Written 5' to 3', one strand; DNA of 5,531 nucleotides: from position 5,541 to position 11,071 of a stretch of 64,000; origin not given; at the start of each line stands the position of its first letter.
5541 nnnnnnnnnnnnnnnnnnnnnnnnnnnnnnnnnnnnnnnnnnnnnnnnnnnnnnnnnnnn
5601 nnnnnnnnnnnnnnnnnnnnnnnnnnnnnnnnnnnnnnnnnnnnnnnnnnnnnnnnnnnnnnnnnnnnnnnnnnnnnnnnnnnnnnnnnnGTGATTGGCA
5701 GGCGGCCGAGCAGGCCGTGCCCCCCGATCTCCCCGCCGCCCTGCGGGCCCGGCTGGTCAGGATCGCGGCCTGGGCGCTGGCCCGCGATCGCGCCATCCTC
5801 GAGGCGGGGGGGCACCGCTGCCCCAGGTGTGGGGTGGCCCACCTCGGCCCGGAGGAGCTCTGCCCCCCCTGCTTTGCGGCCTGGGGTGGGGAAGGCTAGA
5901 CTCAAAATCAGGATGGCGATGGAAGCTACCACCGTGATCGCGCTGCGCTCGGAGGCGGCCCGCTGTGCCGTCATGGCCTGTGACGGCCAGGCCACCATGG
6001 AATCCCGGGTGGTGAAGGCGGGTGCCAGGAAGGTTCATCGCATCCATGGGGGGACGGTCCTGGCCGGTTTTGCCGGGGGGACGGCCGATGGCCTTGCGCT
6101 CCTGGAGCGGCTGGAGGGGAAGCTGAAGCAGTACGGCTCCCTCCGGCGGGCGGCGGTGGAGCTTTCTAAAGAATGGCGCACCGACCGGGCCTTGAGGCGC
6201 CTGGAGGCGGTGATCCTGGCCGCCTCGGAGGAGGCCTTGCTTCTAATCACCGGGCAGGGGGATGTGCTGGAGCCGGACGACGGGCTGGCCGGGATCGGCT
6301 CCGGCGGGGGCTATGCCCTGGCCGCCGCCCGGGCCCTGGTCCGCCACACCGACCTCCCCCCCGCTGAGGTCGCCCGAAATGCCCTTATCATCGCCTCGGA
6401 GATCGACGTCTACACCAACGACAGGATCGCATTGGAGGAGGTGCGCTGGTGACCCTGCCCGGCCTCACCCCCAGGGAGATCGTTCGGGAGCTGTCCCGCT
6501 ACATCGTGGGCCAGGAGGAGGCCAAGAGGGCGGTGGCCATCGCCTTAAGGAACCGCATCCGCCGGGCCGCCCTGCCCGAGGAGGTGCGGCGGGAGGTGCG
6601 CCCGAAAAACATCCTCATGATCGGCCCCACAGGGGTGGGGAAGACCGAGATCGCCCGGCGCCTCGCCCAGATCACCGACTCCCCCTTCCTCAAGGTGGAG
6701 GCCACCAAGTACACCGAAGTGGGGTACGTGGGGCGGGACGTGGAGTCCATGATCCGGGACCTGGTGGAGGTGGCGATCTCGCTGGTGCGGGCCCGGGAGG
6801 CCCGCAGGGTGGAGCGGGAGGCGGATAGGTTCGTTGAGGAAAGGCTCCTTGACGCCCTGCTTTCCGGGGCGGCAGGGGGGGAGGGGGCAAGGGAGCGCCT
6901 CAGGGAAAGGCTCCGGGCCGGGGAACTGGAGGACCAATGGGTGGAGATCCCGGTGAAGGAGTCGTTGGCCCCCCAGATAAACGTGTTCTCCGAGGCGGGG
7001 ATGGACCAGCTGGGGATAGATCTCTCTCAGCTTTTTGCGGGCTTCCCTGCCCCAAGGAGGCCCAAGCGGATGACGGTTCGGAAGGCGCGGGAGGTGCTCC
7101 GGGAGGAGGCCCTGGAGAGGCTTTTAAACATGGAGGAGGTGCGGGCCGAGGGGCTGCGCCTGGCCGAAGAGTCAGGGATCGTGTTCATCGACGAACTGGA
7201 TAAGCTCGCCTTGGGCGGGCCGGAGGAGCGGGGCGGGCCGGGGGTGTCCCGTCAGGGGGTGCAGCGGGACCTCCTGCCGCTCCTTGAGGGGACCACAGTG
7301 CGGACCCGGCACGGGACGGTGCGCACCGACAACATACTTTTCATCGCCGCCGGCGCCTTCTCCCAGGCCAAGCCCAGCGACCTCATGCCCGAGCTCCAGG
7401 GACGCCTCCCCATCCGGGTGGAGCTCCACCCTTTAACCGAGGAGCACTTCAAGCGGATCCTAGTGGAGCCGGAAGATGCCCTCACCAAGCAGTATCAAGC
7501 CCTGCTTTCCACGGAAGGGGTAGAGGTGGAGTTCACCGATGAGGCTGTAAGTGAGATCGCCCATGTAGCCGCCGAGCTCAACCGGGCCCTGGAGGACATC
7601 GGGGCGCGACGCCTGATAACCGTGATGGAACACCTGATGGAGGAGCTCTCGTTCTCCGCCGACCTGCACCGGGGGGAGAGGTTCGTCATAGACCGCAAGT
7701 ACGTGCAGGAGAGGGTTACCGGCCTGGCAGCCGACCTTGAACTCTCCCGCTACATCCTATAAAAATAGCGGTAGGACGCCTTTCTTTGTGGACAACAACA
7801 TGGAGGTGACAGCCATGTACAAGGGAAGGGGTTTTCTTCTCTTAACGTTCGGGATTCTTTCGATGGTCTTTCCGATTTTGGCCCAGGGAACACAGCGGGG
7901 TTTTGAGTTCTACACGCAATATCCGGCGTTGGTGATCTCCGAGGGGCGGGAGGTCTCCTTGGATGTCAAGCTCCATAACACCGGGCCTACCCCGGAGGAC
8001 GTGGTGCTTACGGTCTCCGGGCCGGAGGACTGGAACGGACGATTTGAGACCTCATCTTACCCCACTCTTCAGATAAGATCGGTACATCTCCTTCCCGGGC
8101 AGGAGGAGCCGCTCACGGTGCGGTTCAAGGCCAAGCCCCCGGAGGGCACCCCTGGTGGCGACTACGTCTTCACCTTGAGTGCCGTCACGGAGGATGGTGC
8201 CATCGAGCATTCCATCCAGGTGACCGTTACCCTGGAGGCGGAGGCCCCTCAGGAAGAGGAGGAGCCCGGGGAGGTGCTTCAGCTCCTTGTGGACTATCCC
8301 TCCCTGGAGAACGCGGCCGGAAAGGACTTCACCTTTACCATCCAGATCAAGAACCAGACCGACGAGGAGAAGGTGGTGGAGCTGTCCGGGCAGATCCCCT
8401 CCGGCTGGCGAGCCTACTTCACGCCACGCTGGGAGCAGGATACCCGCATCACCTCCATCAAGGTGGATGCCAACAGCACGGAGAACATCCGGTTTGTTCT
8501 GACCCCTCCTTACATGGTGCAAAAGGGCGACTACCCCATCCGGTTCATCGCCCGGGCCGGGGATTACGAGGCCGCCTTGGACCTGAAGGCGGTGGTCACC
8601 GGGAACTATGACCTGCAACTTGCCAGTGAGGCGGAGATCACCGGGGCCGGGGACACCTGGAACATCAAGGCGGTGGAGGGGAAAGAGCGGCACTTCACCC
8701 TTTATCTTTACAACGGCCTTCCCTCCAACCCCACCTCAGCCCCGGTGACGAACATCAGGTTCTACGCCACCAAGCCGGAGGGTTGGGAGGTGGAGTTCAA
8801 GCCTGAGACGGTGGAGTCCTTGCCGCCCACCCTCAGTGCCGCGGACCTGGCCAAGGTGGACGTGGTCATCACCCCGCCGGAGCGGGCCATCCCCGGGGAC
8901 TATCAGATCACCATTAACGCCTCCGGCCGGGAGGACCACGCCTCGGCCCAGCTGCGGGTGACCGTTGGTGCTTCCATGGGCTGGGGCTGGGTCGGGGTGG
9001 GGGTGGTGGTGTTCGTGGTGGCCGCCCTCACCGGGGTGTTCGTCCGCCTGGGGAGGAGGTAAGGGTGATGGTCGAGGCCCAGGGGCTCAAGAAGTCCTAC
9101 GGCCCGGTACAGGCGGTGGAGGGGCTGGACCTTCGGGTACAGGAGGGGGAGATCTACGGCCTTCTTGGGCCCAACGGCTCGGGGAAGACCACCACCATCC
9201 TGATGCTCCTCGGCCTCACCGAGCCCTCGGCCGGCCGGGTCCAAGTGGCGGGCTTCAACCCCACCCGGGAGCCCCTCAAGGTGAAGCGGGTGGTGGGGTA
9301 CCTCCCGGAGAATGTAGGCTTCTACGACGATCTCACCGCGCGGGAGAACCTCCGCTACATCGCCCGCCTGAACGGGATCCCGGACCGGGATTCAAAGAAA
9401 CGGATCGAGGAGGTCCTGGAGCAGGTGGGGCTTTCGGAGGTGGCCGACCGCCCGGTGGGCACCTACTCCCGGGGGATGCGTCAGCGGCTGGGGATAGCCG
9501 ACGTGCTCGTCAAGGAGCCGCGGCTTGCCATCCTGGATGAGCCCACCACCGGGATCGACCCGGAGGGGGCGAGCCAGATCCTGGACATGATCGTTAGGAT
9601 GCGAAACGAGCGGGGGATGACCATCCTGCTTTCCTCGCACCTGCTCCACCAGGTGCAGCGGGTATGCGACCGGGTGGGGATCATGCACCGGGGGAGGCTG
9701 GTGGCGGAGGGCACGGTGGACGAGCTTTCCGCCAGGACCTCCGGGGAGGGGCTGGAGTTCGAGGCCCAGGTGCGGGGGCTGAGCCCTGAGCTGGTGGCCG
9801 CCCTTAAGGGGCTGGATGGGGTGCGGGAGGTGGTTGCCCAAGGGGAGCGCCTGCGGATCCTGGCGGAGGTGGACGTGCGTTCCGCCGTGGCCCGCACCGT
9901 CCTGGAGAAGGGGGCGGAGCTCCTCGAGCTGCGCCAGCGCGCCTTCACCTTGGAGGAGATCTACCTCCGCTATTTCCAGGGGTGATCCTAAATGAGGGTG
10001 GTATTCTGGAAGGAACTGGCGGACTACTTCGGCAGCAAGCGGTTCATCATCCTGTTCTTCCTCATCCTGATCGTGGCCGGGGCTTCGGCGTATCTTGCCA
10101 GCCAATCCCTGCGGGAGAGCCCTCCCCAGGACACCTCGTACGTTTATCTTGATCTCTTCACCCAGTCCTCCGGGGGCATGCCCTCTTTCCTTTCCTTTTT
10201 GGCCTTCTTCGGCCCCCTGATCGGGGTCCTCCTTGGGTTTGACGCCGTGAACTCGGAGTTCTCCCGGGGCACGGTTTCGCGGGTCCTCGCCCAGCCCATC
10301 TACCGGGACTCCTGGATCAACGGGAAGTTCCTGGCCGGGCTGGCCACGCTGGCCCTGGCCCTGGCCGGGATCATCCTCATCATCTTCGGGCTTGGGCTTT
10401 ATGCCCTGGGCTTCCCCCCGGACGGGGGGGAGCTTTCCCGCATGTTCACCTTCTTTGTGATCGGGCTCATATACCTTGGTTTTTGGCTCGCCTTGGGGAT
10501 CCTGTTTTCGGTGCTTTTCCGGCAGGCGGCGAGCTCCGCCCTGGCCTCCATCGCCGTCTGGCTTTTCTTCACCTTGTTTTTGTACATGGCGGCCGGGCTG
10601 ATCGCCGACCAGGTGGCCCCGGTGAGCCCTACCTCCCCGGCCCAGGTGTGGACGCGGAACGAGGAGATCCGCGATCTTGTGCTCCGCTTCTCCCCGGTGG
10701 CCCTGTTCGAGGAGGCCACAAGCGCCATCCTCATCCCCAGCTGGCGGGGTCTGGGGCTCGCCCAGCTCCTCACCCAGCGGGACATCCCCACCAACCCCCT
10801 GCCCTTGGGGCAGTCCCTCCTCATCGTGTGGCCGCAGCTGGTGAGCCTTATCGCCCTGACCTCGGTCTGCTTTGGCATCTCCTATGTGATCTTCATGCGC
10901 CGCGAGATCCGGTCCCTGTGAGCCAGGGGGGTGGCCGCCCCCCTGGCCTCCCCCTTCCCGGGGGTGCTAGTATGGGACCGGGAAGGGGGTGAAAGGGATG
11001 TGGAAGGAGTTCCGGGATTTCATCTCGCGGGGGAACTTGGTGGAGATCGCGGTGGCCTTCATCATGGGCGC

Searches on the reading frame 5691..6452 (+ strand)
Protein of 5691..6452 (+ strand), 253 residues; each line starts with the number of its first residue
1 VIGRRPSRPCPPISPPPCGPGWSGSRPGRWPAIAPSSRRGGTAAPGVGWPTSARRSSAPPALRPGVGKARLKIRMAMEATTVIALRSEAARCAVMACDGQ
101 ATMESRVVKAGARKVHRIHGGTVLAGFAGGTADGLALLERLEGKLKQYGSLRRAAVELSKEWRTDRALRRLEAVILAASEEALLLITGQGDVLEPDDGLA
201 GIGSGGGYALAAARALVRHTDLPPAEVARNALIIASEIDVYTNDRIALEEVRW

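Call 9: search_protein_families(library=pfam, proteins=[window:5691-6452:+])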
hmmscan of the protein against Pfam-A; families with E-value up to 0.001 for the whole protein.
window:5691-6452:+ (253 aa): 1 family
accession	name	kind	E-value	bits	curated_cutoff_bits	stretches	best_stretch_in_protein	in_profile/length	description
PF00227.31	Proteasome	-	3e-19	69.8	22.4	1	79-249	4-187/189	Proteasome subunit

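Call 10: search_protein_families(library=ncbifam, proteins=[window:5691-6452:+])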
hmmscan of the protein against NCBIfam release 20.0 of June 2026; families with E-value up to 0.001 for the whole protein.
window:5691-6452:+ (253 aa): 3 families
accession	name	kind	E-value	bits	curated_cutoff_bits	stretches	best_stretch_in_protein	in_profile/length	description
NF003964.0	PRK05456.1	equivalog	1e-67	227.3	137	1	76-251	4-178/179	ATP-dependent protease subunit HslV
TIGR03692.1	ATP_dep_HslV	equivalog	1.2e-64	217.2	157.75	1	80-251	1-171/171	HslVU peptidase proteolytic subunit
TIGR03634.1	arc_protsome_B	equivalog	0.00015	21.5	224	1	80-248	2-177/185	archaeal proteasome endopeptidase complex subunit beta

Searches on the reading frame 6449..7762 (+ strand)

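Call 9: search_protein_families(library=pfam, proteins=[window:6449-7762:+])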
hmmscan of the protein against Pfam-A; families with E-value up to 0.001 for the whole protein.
window:6449-7762:+ (437 aa): 9 families
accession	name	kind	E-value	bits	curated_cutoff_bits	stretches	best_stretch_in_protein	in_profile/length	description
PF07724.20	AAA_2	-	5.7e-31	108.2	27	2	203-323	29-166/166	AAA domain (Cdc48 subfamily)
PF00004.35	AAA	-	5.6e-14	53.2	21.2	2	55-121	1-69/131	ATPase family associated with various cellular activities (AAA)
PF07728.20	AAA_5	-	1.9e-07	31.6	22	1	54-91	1-39/139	AAA domain (dynein-related subfamily)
PF00493.29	MCM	-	1.5e-05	24.7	23.3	0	10-79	17-84/224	MCM P-loop domain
PF13401.12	AAA_22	-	4.1e-05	24.3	27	0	53-102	6-58/130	AAA domain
PF10431.15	ClpB_D2-small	-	7.4e-05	23.2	21.9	1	329-399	1-62/81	C-terminal, D2-small domain, of ClpB protein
PF13191.12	AAA_16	-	0.0001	23.3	32.6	1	47-156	19-121/167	AAA ATPase domain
PF01078.27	Mg_chelatase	-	0.00019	21.3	20.3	0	54-76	24-46/207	Magnesium chelatase, subunit ChlI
PF13521.12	AAA_28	-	0.00084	20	27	0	55-127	2-75/164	AAA domain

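Call 10: search_protein_families(library=ncbifam, proteins=[window:6449-7762:+])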
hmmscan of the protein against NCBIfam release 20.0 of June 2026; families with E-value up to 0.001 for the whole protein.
window:6449-7762:+ (437 aa): 21 families
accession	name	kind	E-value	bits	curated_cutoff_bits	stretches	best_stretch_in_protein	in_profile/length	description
TIGR00390.1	hslU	equivalog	1.3e-169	564.9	362.45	1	6-437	1-441/441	ATP-dependent protease ATPase subunit HslU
NF003745.1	PRK05342.1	equivalog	1.4e-64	218.5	359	3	7-109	61-166/418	ATP-dependent Clp protease ATP-binding subunit ClpX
TIGR00382.1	clpX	equivalog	2.6e-53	181.5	370.75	3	7-109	68-174/414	ATP-dependent protease ATP-binding subunit ClpX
TIGR02639.1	ClpA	equivalog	1.5e-11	43.2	993.15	1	11-96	451-531/734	ATP-dependent Clp protease ATP-binding subunit ClpA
TIGR03346.1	chaperone_ClpB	equivalog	4e-08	32.1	1232.1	1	13-86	561-632/853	ATP-dependent chaperone ClpB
NF008118.0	PRK10865.1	equivalog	5e-08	31.3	1417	1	13-86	564-635/857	ATP-dependent chaperone ClpB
NF033606.1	heat_AAA_ClpK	exception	8.3e-08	30.5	1900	1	14-98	610-692/949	heat shock survival AAA family ATPase ClpK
NF003069.1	PRK03992.1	subfamily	1e-07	31.5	500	1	37-109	151-220/379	proteasome-activating nucleotidase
NF041006.2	cell_div_CdvC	equivalog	1.3e-07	30.8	650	1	19-154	105-227/370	cell division protein CdvC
TIGR01242.2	TIGR01242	subfamily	2e-07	30.4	500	1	22-109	119-203/362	proteasome-activating nucleotidase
TIGR03345.1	VI_ClpV1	equivalog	7.2e-07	27.9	884.95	1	11-74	560-618/852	type VI secretion system ATPase TssH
NF047747.1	PrtsmActNtasePan2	equivalog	3.6e-06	26.5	700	1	19-109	153-240/397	proteasome-activating nucleotidase Pan2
NF008263.0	PRK11034.1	equivalog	3.9e-06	25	1350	1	14-96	455-532/758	ATP-dependent Clp protease ATP-binding subunit ClpA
NF033607.0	disagg_AAA_ClpG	exception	8.7e-06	23.9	1900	1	15-92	590-665/932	AAA family protein disaggregase ClpG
NF008004.0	PRK10733.1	equivalog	9.3e-06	23.9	1008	1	19-109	154-240/644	ATP-dependent zinc metalloprotease FtsH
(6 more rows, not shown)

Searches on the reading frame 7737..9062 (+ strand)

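Call 9: search_protein_families(library=pfam, proteins=[window:7737-9062:+])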
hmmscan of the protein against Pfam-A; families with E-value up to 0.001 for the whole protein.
window:7737-9062:+ (441 aa): 3 families
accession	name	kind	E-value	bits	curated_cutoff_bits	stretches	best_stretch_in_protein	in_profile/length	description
PF10633.15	NPCBM_assoc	-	4.7e-29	100.8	24.4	3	331-396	15-76/78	NPCBM-associated, NEW3 domain of alpha-galactosidase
PF11614.14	FixG_C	-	2.5e-07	31.3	25.6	0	199-276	34-104/119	IG-like fold at C-terminal of FixG, putative oxidoreductase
PF18981.6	InlK_D3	-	3.9e-06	27.3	25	0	141-165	50-74/75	Internalin K domain (D3/D4)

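Call 10: search_protein_families(library=ncbifam, proteins=[window:7737-9062:+])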
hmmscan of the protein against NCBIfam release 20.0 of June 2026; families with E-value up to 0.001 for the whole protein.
window:7737-9062:+ (441 aa): 0 families

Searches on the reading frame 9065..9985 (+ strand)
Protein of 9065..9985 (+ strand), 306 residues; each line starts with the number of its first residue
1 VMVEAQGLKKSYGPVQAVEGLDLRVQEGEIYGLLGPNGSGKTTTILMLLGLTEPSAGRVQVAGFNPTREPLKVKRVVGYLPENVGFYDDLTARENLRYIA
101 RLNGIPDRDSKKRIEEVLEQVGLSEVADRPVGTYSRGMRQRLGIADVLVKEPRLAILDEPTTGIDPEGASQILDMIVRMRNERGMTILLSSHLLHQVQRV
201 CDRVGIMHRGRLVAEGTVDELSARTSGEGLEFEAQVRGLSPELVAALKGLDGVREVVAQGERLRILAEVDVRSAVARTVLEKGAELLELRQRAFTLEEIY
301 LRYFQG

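Call 9: search_protein_families(library=pfam, proteins=[window:9065-9985:+])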
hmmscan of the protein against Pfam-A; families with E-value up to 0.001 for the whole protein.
window:9065-9985:+ (306 aa): 2 families
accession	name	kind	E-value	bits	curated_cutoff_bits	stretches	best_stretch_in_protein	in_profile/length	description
PF00005.33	ABC_tran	-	4.1e-34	118.6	25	1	19-162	2-137/137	ABC transporter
PF13304.12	AAA_21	-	2.1e-08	35.1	27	1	98-192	191-298/304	AAA domain, putative AbiEii toxin, Type IV TA system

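Call 10: search_protein_families(library=ncbifam, proteins=[window:9065-9985:+])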
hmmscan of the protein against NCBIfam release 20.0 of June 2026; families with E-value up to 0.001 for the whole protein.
window:9065-9985:+ (306 aa): 189 families (the best 25 are shown)
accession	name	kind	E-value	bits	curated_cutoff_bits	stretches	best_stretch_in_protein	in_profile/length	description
TIGR01188.1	drrA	subfamily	2.7e-81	273.2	312.45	1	10-303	1-300/302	daunorubicin resistance ABC transporter, ATP-binding protein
TIGR03522.1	GldA_ABC_ATP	equivalog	4.7e-68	229.8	402.6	1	1-300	1-297/301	gliding motility-associated ABC transporter ATP-binding subunit GldA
NF033858.1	ABC2_perm_RbbA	equivalog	1.1e-58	199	1050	1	2-235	266-497/909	ribosome-associated ATPase/putative transporter RbbA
TIGR03740.1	galliderm_ABC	subfamily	8.3e-56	189.1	309.75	1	4-220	2-210/223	lantibiotic protection ABC transporter ATP-binding subunit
NF010060.0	PRK13537.1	equivalog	1.9e-52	178.1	521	1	3-227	16-239/314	nodulation factor ABC transporter ATP-binding protein NodI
TIGR03864.1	PQQ_ABC_ATP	hypoth_equivalog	4.3e-51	173.6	302.25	1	3-231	2-229/236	ABC transporter, ATP-binding subunit, PQQ-dependent alcohol dehydrogenase system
NF010059.0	PRK13536.1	equivalog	2.8e-47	161.1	549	1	3-302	44-334/342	nodulation factor ABC transporter ATP-binding protein NodI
TIGR04406.1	LPS_export_lptB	equivalog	5.8e-47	160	240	1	3-223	2-224/239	LPS export ABC transporter ATP-binding protein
TIGR01288.1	nodI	equivalog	9.4e-45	152.9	424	1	2-302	4-295/303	nodulation factor ABC transporter ATP-binding protein NodI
TIGR04521.1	ECF_ATPase_2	equivalog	5.3e-41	140.5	330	1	15-222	18-233/279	energy-coupling factor transporter ATPase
TIGR03410.1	urea_trans_UrtE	equivalog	5.9e-41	140.4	285.8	1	5-223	3-221/230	urea ABC transporter ATP-binding subunit UrtE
NF000106.1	40850658_otr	exception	1.4e-39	136.2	750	1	3-262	14-274/351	oxytetracycline efflux ABC transporter Otr(C) ATP-binding subunit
TIGR01186.1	proV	subfamily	3.1e-38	131.8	326.6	1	13-224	4-220/363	betaine/proline/choline family ABC transporter ATP-binding protein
TIGR04520.1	ECF_ATPase_1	equivalog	1.2e-36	126.5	315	1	5-224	3-226/269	energy-coupling factor transporter ATPase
NF010157.0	PRK13636.1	equivalog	1.6e-36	126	463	1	15-224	19-232/285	cobalt transporter ATP-binding subunit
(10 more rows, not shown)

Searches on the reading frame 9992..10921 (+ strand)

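Call 9: search_protein_families(library=pfam, proteins=[window:9992-10921:+])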
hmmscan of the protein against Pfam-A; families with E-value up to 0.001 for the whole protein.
window:9992-10921:+ (309 aa): 2 families
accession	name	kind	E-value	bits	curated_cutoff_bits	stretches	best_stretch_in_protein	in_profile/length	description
PF12679.13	ABC2_membrane_2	-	2.6e-39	135.6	27.2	1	3-305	2-282/283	ABC-2 family transporter protein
PF12698.13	ABC2_membrane_3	-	6e-06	26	31.6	1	38-298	136-346/347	ABC-2 family transporter protein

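Call 10: search_protein_families(library=ncbifam, proteins=[window:9992-10921:+])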
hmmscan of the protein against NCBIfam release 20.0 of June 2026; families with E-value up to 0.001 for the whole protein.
window:9992-10921:+ (309 aa): 1 family
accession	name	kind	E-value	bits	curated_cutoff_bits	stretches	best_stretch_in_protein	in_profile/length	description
TIGR03518.1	ABC_perm_GldF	equivalog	6.1e-05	23.1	288.5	1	1-205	1-191/240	gliding motility-associated ABC transporter permease subunit GldF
